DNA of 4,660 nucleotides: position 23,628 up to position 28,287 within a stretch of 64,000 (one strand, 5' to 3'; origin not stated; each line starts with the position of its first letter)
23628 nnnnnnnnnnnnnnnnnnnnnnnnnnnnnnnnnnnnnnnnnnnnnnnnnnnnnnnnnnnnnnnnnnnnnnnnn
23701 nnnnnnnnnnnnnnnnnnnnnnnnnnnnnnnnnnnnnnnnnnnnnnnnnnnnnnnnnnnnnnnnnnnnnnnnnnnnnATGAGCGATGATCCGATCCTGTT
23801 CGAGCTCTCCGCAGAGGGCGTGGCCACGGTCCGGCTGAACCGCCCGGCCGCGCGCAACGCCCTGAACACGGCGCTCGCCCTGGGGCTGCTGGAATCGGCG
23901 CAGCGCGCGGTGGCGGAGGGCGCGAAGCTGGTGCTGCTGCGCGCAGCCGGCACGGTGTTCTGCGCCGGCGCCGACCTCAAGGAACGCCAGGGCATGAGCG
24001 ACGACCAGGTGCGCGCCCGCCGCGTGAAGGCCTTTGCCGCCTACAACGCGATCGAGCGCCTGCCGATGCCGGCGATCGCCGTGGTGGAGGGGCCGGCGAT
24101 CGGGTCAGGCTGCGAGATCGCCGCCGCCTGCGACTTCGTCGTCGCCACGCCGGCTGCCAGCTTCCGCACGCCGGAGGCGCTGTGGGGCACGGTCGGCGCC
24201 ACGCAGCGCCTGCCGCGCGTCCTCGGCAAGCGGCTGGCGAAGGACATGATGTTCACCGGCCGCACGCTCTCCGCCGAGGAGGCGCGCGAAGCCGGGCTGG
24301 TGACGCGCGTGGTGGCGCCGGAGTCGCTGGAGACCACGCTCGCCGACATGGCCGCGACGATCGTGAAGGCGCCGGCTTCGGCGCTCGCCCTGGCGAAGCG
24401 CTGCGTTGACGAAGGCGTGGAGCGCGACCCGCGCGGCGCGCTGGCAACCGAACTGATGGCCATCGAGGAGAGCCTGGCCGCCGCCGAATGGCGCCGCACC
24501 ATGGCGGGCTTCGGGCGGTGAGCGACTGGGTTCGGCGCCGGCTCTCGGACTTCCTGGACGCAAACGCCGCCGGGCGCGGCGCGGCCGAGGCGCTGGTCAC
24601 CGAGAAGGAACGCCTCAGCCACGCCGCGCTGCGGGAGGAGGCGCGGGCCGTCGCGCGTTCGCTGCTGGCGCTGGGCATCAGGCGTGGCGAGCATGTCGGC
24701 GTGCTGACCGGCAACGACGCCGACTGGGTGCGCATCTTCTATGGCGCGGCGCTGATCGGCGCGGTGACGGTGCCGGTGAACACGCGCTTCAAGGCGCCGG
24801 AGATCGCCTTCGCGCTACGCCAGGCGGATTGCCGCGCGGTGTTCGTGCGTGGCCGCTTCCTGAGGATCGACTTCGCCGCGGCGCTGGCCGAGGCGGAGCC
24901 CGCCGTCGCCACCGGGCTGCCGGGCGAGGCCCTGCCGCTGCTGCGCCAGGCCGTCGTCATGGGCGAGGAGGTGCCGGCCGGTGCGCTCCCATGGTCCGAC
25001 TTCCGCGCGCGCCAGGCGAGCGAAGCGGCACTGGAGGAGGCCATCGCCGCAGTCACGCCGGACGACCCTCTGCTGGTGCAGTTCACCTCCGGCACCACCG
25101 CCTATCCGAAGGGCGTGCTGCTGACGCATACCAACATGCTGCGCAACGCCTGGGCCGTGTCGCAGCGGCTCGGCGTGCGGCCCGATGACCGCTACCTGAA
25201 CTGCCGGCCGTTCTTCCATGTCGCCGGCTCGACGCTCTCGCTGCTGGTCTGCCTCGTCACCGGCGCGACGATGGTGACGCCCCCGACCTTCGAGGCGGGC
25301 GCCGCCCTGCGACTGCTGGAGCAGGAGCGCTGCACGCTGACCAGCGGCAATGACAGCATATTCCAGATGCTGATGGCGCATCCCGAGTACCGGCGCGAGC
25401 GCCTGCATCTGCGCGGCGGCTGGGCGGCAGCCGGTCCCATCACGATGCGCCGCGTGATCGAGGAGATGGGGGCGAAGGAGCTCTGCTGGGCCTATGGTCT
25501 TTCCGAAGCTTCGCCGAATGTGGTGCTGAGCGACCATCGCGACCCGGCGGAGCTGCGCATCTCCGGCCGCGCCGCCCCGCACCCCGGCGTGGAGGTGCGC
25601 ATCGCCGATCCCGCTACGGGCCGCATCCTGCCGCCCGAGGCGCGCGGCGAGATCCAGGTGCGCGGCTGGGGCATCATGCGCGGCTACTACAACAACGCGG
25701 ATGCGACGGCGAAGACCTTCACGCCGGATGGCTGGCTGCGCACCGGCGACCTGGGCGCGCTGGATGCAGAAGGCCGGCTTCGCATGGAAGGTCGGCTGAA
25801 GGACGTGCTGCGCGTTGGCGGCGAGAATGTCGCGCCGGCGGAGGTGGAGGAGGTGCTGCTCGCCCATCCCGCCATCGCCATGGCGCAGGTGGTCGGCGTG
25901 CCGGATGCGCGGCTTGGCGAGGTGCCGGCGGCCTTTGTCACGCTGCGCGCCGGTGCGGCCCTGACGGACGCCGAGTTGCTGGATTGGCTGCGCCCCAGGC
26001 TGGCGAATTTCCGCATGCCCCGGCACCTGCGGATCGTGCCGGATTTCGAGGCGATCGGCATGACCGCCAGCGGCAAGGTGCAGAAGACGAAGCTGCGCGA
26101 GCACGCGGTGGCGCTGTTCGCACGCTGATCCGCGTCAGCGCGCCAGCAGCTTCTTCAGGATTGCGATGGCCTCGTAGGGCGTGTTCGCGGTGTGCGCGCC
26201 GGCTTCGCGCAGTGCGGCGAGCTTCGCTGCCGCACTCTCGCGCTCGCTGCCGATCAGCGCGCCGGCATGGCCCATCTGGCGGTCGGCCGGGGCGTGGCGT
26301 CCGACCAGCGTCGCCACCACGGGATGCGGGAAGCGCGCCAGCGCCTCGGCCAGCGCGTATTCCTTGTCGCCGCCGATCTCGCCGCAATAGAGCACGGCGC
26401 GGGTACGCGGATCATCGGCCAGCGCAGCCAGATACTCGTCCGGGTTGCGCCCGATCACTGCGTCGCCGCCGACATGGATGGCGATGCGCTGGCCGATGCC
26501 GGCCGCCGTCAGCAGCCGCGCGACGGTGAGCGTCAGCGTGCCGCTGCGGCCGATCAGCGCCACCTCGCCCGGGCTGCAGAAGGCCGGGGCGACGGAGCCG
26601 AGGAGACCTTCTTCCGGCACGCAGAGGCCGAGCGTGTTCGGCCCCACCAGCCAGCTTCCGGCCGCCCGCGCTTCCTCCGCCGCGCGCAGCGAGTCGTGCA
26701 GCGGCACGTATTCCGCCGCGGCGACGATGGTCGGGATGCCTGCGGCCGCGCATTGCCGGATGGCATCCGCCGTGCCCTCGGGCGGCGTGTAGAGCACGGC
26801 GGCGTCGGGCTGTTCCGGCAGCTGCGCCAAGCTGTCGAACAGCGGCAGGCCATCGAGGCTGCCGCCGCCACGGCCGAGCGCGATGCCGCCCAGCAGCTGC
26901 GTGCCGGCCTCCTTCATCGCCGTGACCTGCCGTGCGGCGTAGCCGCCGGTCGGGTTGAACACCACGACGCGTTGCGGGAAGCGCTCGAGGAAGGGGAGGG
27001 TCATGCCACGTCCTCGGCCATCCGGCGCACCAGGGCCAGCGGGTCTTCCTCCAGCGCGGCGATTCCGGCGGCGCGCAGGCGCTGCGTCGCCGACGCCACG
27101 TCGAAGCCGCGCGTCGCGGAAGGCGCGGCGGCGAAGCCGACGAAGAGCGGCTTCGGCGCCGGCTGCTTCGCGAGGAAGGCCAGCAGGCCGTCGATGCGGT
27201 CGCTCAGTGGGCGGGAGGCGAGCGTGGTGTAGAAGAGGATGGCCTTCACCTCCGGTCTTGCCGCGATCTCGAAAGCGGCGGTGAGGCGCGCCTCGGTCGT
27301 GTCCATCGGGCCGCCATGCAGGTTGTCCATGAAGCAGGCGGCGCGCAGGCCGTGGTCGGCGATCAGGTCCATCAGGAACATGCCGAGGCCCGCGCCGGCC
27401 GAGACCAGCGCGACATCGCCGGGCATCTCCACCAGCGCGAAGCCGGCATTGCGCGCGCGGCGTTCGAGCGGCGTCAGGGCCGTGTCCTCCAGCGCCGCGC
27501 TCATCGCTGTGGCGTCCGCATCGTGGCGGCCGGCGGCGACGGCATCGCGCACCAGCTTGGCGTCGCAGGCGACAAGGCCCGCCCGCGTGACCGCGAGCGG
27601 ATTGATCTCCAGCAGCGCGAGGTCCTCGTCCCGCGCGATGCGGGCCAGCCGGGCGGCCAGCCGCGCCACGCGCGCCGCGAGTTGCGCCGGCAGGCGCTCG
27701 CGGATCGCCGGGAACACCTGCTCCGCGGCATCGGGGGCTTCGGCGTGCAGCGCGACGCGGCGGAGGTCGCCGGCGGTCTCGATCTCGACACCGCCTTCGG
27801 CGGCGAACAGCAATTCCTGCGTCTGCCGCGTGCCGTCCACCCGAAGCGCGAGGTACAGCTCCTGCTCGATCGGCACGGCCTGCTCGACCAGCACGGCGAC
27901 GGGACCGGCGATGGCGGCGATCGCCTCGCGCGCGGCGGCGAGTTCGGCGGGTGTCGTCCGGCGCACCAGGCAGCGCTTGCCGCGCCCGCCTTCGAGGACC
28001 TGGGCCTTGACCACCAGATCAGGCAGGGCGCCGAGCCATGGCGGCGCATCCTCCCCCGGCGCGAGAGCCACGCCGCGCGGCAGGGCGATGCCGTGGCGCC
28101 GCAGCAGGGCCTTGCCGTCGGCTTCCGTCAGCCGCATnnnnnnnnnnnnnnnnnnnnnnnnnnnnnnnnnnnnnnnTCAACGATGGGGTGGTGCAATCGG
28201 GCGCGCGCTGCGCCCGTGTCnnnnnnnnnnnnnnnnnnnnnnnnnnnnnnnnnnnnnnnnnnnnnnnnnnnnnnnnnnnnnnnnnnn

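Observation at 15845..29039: Protocatechuate dioxygenase embedded in a CoA-dependent cluster with no pcaB/pcaIJ/pcaF: candidate novel aromatic lower pathway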

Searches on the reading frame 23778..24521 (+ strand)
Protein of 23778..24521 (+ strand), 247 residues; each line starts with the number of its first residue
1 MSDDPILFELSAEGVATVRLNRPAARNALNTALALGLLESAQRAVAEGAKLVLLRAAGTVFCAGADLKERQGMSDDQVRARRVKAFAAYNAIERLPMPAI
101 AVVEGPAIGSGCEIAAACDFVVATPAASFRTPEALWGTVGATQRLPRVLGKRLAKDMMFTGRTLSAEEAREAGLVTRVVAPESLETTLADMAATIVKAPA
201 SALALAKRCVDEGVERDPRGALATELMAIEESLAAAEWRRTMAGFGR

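Call 8: search_protein_families(library=pfam, proteins=[window:23778-24521:+], max_evalue=0.001)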
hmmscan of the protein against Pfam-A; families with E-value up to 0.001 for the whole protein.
window:23778-24521:+ (247 aa): 2 families
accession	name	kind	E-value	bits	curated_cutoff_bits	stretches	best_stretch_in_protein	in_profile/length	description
PF00378.25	ECH_1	-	4.9e-45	154.3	27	1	13-245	4-240/251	Enoyl-CoA hydratase/isomerase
PF16113.10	ECH_2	-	8.1e-27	95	27.2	1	16-241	2-234/335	Enoyl-CoA hydratase/isomerase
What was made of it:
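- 23778..24521 (+): Crotonase-fold enoyl-CoA hydratase (ECH1) with both catalytic glutamates. Pfam ECH_1 (call 8).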

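Call 9: search_protein_families(library=ncbifam, proteins=[window:23778-24521:+], max_evalue=0.00001)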
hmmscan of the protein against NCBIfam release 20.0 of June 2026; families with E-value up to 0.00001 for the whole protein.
window:23778-24521:+ (247 aa): 72 families (the best 25 are shown)
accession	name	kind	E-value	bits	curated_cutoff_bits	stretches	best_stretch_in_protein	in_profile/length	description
NF005802.0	PRK07657.1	equivalog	9.6e-49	166.2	363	1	5-236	4-240/260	enoyl-CoA hydratase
NF051848.1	EnCoAHydtEchA19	equivalog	7.9e-43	146.8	400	1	13-245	8-247/258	enoyl-CoA hydratase EchA19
NF004840.0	PRK06190.1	equivalog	1.2e-42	146.3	253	1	4-235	3-238/260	enoyl-CoA hydratase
NF006007.0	PRK08138.1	subfamily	1.8e-41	142.3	355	1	4-230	7-235/261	enoyl-CoA hydratase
NF004475.0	PRK05809.1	subfamily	2e-41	142.2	394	1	12-245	11-249/260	short-chain-enoyl-CoA hydratase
NF004517.0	PRK05862.1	equivalog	2.6e-40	138.6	396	1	4-245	4-246/257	enoyl-CoA hydratase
NF006008.0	PRK08139.1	equivalog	3.1e-38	131.8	313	1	3-216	9-226/266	enoyl-CoA hydratase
NF006140.0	PRK08290.1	subfamily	1.6e-37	129.2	280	1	2-216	6-243/292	enoyl-CoA hydratase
NF007239.0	PRK09674.1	equivalog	4.3e-37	128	371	1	11-239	10-239/257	2,3-dehydroadipyl-CoA hydratase PaaF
NF006013.0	PRK08150.1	subfamily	1.8e-36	125.8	232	1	11-207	12-211/259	crotonase/enoyl-CoA hydratase family protein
NF005891.0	PRK07854.1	equivalog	9.1e-36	123.7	237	1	12-217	7-207/243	enoyl-CoA hydratase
NF046063.1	oxepin_alt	equivalog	2e-34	119.2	300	1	13-245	8-247/254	oxepin-CoA hydrolase, alternative type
NF004525.0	PRK05870.1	equivalog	4.7e-34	118.5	285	1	5-244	4-245/249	enoyl-CoA hydratase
NF005699.0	PRK07509.1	equivalog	7.5e-34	117.6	249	1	9-227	9-235/267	crotonase/enoyl-CoA hydratase family protein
NF006699.0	PRK09245.1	subfamily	7.7e-34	117.1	354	1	12-216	10-226/266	crotonase/enoyl-CoA hydratase family protein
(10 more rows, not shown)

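Call 56: search_solved_structures(query=window:23778-24521:+, max_evalue=1e-25)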
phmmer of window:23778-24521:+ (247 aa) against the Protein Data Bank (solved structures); distinct sequences matched with E-value up to 1e-25: 29.
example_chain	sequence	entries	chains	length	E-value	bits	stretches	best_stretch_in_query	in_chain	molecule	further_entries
3kqf_A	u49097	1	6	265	7.9e-38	133.8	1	13-231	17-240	Enoyl-CoA hydratase/isomerase family protein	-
9qwv_A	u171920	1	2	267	3.5e-35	125.2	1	3-245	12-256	Enoyl-CoA hydratase, mitochondrial, putative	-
5z7r_A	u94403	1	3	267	1.6e-33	119.8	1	13-245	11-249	Short-chain-enoyl-CoA hydratase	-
3myb_A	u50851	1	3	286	1.9e-32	116.2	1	3-223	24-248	Enoyl-CoA hydratase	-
6lvp_A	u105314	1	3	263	1.5e-31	113.3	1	3-222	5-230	Enoyl-CoA hydratase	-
7eum_C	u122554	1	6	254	2e-31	112.9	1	11-234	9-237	Enoyl-CoA hydratase/isomerase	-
28bq_A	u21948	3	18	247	2.2e-31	112.7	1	11-233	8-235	Enoyl-CoA hydratase/isomerase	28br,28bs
9ula_A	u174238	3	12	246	3e-31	112.3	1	11-229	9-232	Enoyl-CoA hydratase/isomerase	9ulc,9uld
5jbx_A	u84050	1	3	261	5e-31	111.6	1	19-237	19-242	3-hydroxybutyryl-CoA dehydratase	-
5jbw_A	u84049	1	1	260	5.3e-31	111.5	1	19-237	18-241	3-hydroxybutyryl-CoA dehydratase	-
2pbp_A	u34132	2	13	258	5.4e-31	111.5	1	14-216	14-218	Enoyl-CoA hydratase subunit I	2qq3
1ey3_A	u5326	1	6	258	8.5e-31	110.8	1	14-217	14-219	ENOYL-COA HYDRATASE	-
1mj3_A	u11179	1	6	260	8.6e-31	110.8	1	14-216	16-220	ENOYL-COA HYDRATASE, MITOCHONDRIAL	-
1dub_A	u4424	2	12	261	8.7e-31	110.8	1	14-216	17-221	2-ENOYL-COA HYDRATASE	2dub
9rgq_A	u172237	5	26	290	1.2e-30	110.3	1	14-216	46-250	Enoyl-CoA hydratase, mitochondrial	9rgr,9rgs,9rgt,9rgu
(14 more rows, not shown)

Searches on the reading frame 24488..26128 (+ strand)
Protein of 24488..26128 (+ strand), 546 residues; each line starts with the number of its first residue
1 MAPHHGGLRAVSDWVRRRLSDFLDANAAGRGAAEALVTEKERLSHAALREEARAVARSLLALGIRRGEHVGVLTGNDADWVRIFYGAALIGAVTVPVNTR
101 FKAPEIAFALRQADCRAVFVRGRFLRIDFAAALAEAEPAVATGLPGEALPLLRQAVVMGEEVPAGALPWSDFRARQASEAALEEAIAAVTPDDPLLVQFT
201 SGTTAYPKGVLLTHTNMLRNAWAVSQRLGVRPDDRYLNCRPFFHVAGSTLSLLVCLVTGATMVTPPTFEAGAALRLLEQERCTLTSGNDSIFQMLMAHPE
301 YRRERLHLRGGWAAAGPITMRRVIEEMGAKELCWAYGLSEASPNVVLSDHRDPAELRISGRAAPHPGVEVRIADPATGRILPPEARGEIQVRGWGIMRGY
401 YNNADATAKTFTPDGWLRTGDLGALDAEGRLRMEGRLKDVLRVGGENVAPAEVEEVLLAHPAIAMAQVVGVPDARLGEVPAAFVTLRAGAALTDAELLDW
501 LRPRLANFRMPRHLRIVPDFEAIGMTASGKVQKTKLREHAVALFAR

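Call 8: search_protein_families(library=pfam, proteins=[window:24488-26128:+], max_evalue=0.001)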
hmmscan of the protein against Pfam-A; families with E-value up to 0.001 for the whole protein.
window:24488-26128:+ (546 aa): 2 families
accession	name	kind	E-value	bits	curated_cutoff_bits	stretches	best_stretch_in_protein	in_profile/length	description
PF00501.34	AMP-binding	-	2.5e-78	264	29.9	1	24-401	2-384/384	AMP-binding enzyme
PF13193.12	AMP-binding_C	-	8.1e-18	65.6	24.5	1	452-530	1-76/76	AMP-binding enzyme C-terminal domain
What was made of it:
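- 24488..26128 (+): AMP-forming acyl-CoA ligase. Pfam AMP-binding (call 8).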

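Call 9: search_protein_families(library=ncbifam, proteins=[window:24488-26128:+], max_evalue=0.00001)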
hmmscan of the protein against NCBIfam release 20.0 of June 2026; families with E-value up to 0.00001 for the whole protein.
window:24488-26128:+ (546 aa): 105 families (the best 25 are shown)
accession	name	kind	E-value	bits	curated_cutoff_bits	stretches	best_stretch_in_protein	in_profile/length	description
NF009233.0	PRK12583.1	subfamily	7.7e-130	433.9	832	1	19-543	20-553/558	fatty acid CoA ligase family protein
NF005801.1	PRK07656.1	equivalog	4e-127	424.9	657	1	22-537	6-500/500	FadD3 family acyl-CoA ligase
NF004837.0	PRK06187.1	subfamily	6.8e-112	374.4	476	1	18-540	9-522/531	long-chain-fatty-acid--CoA ligase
NF004814.0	PRK06164.1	equivalog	3e-104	349.5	677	1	17-545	10-535/540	acyl-CoA synthetase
NF004808.0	PRK06155.1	equivalog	4.2e-82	276.1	722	1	16-541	20-523/542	ATP-dependent acyl-CoA ligase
NF006020.0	PRK08162.1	subfamily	1.2e-77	261.5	677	1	21-541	23-539/545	acyl-CoA synthetase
NF002966.0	PRK03640.1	equivalog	2e-77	260.9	556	2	184-539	133-479/483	o-succinylbenzoate--CoA ligase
NF052580.1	Str24CoAsynCasG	equivalog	2.2e-77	260.6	750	1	16-536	40-546/548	steroid-24-oyl-CoA synthetase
NF006182.0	PRK08316.1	subfamily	1.4e-76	258.1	663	1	15-541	9-518/523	fatty acyl-CoA synthetase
NF004822.0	PRK06178.1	equivalog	6.5e-76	256.1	782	1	17-540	37-567/571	acyl-CoA synthetase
NF006181.0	PRK08314.1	subfamily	9e-76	255.3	705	1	19-540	26-554/563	long-chain-fatty-acid--CoA ligase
NF005702.0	PRK07514.1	subfamily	1.3e-74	251.4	558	1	23-545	9-505/506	malonyl-CoA synthase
NF004511.1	PRK05852.1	equivalog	1.6e-74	251.4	650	1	19-538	1-502/505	FadD7 family fatty acid--CoA ligase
NF005307.0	PRK06839.1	equivalog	2e-74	251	748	1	25-538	10-491/496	o-succinylbenzoate--CoA ligase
NF004114.0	PRK05605.1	equivalog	5e-74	249.6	766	1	17-541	34-570/575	long-chain-fatty-acid--CoA ligase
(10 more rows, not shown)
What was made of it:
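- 24488..26128 (+): Nearest NCBIfam models are fatty-acid and FadD3-type ligases, all below cut-off (call 9).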

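Call 72: search_solved_structures(query=window:24488-26128:+, max_evalue=1e-60)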
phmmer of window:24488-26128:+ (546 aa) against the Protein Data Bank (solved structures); distinct sequences matched with E-value up to 1e-60: 3.
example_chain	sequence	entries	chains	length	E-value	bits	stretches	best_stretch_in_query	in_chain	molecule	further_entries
8wev_A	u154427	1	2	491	1.1e-69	238.6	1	180-538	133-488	Feruloyl-CoA Synthetase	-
8weu_A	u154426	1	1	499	1.1e-69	238.5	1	180-538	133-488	Fatty-acyl-CoA synthase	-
3r44_A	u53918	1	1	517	3e-64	220.6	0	168-541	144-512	fatty acyl CoA synthetase FADD13 (FATTY-ACYL-CoA SYNTHETASE)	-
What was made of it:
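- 24488..26128 (+): Best structures are a feruloyl-CoA synthetase (8WEV) and FadD13 (call 72).
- The best solved structure for the ligase is a feruloyl-CoA synthetase (call 72).
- Tried and rejected: Nearest solved structure for the ligase is ambiguous between aromatic and fatty-acid types (call 72).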

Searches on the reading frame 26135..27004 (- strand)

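Call 8: search_protein_families(library=pfam, proteins=[window:26135-27004:-], max_evalue=0.001)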
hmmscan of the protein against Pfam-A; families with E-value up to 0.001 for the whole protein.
window:26135-27004:- (289 aa): 4 families
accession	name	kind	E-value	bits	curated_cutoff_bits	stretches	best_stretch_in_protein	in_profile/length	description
PF13607.11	Succ_CoA_lig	-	2.4e-13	50.5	27.4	1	145-284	1-136/138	Succinyl-CoA ligase like flavodoxin domain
PF00549.24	Ligase_CoA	-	7.1e-12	46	24.5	1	153-270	3-127/128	CoA-ligase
PF02629.25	CoA_binding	-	8.3e-11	42.9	22.3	1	24-98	19-96/97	CoA binding domain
PF13380.12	CoA_binding_2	-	1.7e-08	35.3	22.8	1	43-127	33-113/116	CoA binding domain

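Call 9: search_protein_families(library=ncbifam, proteins=[window:26135-27004:-], max_evalue=0.00001)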
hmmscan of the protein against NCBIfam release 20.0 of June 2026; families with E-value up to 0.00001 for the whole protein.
window:26135-27004:- (289 aa): 5 families
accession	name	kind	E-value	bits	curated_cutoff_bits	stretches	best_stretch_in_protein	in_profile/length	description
NF004230.0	PRK05678.1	equivalog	6.1e-63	212.7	336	1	12-287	10-288/291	succinate--CoA ligase subunit alpha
TIGR01019.1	sucCoAalpha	subfamily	9.3e-60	202.4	353.2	1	12-287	8-286/286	succinate--CoA ligase subunit alpha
TIGR02717.1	AcCoA-syn-alpha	equivalog_domain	3e-24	85.5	567.15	1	47-285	46-286/447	acetate--CoA ligase alpha subunit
NF045494.1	AcCoALig_Archglob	equivalog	6.1e-13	48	1200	1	55-279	271-494/665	acetate--CoA ligase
NF045493.1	HydDutCoALig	equivalog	4.8e-07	28.8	1300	1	59-259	59-269/698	4-hydroxybutyrate--CoA ligase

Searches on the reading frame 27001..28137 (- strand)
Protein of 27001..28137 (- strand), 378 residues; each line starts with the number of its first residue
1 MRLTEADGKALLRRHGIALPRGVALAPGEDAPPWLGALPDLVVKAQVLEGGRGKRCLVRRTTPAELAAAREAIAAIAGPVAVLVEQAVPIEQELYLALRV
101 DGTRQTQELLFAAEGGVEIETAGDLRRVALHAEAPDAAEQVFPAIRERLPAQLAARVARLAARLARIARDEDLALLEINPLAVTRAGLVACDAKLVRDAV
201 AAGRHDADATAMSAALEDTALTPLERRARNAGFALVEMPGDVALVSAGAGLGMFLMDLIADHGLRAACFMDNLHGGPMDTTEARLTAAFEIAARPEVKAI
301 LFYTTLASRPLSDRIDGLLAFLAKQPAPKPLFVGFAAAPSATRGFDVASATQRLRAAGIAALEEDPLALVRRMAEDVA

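Call 8: search_protein_families(library=pfam, proteins=[window:27001-28137:-], max_evalue=0.001)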
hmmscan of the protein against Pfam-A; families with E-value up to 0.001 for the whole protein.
window:27001-28137:- (378 aa): 3 families
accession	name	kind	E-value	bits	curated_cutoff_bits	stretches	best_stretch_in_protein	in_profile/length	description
PF08442.15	ATP-grasp_2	-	5.8e-20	72.2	29.5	1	3-182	2-201/202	ATP-grasp domain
PF24948.1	Citrate_synth_N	-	9.1e-12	45.3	83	1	31-193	45-216/232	ATP-citrate synthase ATP-grasp domain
PF00549.24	Ligase_CoA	-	6.6e-05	23.5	24.5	0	245-306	1-60/128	CoA-ligase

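Call 9: search_protein_families(library=ncbifam, proteins=[window:27001-28137:-], max_evalue=0.00001)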
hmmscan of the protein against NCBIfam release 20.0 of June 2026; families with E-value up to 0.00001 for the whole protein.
window:27001-28137:- (378 aa): 3 families
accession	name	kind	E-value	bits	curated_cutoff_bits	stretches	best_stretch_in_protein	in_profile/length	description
NF001913.0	PRK00696.1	equivalog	6.2e-43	147.3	370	1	1-302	1-316/388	ADP-forming succinate--CoA ligase subunit beta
TIGR01016.1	sucCoAbeta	subfamily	1.4e-41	142.7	375.55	1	1-301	1-315/386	succinate-CoA ligase subunit beta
NF010647.0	PRK14046.1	equivalog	3.4e-24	85.6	604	1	3-302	3-316/392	malate--CoA ligase subunit beta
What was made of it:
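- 26135..28137 (-): ADP-forming succinyl-CoA-synthetase-like ligase: beta subunit 27001-28137, alpha subunit 26135-27004. Pfam and NCBIfam (calls 8, 9).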
